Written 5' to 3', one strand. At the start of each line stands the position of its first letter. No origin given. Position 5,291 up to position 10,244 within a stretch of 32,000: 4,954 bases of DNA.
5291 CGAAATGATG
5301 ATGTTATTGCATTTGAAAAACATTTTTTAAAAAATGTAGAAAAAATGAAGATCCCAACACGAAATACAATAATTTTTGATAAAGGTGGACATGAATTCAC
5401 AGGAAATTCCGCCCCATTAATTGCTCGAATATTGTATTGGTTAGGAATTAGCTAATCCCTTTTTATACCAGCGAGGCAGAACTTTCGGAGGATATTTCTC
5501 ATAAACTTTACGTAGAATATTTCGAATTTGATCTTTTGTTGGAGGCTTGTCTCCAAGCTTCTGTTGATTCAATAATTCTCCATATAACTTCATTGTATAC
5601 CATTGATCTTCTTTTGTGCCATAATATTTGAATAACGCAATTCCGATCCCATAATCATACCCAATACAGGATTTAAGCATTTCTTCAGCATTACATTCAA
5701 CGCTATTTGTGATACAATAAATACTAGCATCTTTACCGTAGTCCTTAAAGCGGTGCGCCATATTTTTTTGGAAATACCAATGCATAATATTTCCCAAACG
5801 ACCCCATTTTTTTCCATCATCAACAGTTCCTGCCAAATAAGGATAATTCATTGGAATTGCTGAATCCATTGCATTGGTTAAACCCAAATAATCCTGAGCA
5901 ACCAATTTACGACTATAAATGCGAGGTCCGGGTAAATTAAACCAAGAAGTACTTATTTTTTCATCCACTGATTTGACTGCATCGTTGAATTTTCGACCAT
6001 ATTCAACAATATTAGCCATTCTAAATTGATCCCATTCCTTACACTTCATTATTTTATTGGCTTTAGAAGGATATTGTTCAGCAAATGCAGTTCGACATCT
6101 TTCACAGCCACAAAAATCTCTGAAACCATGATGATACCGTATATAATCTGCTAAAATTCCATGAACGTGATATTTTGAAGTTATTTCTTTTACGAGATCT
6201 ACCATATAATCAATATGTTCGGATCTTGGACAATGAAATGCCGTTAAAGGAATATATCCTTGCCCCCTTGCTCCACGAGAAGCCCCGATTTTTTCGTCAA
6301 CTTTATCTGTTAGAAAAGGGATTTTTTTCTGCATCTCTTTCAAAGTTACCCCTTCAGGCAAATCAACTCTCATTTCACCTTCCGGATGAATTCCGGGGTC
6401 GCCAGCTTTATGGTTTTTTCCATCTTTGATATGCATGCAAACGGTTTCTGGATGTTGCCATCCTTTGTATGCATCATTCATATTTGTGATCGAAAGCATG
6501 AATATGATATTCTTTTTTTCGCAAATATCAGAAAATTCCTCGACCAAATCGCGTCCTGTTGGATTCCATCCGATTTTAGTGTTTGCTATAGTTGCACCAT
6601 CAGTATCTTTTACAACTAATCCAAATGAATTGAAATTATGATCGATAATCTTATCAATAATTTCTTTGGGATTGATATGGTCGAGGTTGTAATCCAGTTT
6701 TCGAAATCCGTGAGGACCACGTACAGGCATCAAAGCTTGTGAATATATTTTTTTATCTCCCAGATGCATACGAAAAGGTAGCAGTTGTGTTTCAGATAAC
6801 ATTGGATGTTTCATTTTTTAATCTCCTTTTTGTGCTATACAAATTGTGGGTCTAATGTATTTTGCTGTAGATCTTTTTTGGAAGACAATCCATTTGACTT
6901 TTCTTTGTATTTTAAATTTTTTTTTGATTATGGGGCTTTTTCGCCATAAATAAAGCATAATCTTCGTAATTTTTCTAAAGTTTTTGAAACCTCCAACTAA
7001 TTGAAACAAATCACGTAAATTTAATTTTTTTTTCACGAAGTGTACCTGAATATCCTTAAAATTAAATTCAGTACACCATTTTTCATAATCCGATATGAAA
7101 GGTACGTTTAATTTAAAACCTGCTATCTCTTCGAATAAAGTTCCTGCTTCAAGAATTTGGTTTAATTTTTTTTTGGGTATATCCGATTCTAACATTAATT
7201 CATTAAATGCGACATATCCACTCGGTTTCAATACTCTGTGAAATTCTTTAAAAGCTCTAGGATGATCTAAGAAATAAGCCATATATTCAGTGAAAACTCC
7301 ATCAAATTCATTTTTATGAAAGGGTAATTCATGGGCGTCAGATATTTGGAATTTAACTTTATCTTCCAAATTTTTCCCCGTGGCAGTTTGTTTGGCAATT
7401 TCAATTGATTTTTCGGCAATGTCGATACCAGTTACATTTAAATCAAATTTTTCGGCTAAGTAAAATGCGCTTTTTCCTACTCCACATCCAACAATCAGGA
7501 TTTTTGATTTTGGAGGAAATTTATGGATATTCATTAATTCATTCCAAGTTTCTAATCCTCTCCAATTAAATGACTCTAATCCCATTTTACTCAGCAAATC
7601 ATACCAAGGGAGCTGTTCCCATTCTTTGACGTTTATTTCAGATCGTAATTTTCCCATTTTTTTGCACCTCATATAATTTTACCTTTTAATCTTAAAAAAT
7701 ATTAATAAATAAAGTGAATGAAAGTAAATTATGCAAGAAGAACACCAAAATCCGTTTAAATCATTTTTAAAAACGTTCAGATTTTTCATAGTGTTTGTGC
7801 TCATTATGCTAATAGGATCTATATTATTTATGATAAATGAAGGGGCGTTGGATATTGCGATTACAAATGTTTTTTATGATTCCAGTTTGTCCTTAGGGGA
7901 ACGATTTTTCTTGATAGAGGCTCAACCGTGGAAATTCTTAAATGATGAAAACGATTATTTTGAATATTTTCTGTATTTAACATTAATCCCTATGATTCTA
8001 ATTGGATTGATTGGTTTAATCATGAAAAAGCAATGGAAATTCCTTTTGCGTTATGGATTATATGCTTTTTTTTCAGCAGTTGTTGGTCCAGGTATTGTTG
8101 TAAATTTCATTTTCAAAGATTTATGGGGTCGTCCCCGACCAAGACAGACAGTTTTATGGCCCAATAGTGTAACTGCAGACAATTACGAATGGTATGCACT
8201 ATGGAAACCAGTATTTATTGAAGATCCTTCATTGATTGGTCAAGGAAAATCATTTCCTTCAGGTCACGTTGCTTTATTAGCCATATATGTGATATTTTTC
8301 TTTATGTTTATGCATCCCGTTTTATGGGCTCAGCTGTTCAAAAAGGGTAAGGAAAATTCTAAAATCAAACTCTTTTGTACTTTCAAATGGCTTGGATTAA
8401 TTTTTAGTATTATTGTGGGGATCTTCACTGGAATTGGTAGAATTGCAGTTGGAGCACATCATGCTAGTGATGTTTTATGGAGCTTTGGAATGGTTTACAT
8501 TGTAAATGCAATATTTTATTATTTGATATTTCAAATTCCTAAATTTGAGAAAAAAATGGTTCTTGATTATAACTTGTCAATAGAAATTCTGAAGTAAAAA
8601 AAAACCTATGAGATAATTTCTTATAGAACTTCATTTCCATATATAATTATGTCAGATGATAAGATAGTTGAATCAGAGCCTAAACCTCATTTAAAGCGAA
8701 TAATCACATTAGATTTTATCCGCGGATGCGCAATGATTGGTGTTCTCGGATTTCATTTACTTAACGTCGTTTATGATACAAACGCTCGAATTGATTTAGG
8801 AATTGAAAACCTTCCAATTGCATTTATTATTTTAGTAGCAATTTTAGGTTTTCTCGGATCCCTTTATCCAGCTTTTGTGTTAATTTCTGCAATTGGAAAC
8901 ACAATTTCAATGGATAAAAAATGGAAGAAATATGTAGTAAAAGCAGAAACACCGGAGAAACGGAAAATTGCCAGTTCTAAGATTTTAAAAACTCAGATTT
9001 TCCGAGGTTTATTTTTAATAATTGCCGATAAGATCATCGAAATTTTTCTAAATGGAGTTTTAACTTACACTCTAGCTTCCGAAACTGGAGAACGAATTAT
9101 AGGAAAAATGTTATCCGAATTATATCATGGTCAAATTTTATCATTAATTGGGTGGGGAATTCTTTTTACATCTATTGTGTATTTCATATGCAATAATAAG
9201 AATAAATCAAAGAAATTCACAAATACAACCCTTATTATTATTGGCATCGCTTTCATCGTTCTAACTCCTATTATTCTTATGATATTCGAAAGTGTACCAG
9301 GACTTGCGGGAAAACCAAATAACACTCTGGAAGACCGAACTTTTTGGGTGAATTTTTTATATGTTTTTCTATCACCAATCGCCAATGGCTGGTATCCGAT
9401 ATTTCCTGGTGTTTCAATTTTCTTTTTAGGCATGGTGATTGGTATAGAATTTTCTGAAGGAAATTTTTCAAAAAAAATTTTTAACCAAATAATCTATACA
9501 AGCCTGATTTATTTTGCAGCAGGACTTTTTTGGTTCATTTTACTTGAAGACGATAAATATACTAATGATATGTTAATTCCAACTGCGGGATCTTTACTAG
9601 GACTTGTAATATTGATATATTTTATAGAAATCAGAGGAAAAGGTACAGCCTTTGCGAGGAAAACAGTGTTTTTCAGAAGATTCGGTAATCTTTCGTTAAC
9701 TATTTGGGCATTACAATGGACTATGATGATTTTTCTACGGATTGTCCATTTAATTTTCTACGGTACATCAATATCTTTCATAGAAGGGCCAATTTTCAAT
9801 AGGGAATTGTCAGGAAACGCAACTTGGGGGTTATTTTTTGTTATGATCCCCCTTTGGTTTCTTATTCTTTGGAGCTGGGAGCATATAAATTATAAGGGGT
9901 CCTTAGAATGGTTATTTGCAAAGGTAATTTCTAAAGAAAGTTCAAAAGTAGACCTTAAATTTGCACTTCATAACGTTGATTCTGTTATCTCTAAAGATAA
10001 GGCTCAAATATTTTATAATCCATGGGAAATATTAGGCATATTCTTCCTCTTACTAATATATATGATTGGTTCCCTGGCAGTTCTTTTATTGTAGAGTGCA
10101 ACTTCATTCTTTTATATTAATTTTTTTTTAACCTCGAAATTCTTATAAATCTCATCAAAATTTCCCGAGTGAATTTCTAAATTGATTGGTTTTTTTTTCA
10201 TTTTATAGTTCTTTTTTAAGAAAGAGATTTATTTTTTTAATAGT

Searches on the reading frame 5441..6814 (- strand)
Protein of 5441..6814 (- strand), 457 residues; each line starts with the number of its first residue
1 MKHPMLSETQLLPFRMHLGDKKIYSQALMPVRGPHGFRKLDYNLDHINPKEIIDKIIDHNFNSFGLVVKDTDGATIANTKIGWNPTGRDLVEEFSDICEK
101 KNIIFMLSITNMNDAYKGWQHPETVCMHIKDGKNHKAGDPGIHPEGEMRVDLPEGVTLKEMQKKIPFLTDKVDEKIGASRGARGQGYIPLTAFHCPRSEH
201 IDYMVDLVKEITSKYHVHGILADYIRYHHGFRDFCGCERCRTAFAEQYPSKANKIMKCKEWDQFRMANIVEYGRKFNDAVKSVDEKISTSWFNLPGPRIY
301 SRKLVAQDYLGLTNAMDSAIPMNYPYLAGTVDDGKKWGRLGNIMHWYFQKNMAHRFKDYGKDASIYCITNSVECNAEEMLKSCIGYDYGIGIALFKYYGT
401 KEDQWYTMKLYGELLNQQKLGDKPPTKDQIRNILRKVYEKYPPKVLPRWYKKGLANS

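Call 6: search_protein_families(library=pfam, proteins=[window:5441-6814:-], max_evalue=0.001)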
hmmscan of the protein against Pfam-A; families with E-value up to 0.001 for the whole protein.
window:5441-6814:- (457 aa): 1 family
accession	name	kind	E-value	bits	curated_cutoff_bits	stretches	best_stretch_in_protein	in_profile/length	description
PF02638.21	GHL10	-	2.1e-05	24.2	27.9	1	196-288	134-224/311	Glycosyl hydrolase-like 10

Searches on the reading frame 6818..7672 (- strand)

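Call 6: search_protein_families(library=pfam, proteins=[window:6818-7672:-], max_evalue=0.001)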
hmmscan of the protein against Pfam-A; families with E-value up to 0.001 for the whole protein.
window:6818-7672:- (284 aa): 10 families
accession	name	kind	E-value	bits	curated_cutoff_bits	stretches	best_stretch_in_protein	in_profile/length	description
PF08241.18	Methyltransf_11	-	4.2e-23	82.2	21.2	1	61-156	3-95/95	Methyltransferase domain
PF13649.12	Methyltransf_25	-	1.4e-21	77.4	27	1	58-152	1-97/97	Methyltransferase domain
PF13847.12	Methyltransf_31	-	3.7e-20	72.5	27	1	57-168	6-120/145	Methyltransferase domain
PF01209.24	Ubie_methyltran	-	7.2e-12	45.6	20.1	1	46-157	39-152/233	ubiE/COQ5 methyltransferase family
PF13489.12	Methyltransf_23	-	1.2e-10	41.8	27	1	52-209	20-163/164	Methyltransferase domain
PF08242.18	Methyltransf_12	-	3e-10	41.1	30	1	59-153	1-97/98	Methyltransferase domain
PF02353.26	CMAS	-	2.6e-08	34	27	1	53-158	61-166/273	Mycolic acid cyclopropane synthetase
PF03848.20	TehB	-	5.5e-06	26.4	20.4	1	45-165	21-141/193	Tellurite resistance protein TehB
PF05175.20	MTS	-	3.5e-05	23.9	23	1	54-125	31-101/170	Methyltransferase small domain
PF01170.24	UPF0020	-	0.00084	19.5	22.3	0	76-129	75-128/197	RMKL-like, methyltransferase domain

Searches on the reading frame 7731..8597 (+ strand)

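Call 6: search_protein_families(library=pfam, proteins=[window:7731-8597:+], max_evalue=0.001)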
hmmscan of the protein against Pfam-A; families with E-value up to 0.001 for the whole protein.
window:7731-8597:+ (288 aa): 1 family
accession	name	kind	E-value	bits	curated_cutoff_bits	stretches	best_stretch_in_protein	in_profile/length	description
PF01569.27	PAP2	-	3.9e-18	65.9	27.2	1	115-267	8-126/130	PAP2 superfamily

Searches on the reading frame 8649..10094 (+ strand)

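Call 6: search_protein_families(library=pfam, proteins=[window:8649-10094:+], max_evalue=0.001)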
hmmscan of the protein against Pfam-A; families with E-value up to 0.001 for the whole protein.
window:8649-10094:+ (481 aa): 0 families

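Call 70: search_protein_families(library=pfam, proteins=[window:8649-10094:+], max_evalue=1)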
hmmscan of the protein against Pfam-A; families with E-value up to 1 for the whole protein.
window:8649-10094:+ (481 aa): 2 families
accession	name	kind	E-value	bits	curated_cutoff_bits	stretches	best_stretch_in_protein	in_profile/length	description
PF14387.11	DUF4418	-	0.002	18.8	27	1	152-209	25-81/117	Domain of unknown function (DUF4418)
PF01757.29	Acyl_transf_3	-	0.082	12.4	31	1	20-403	3-317/326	Acyltransferase domain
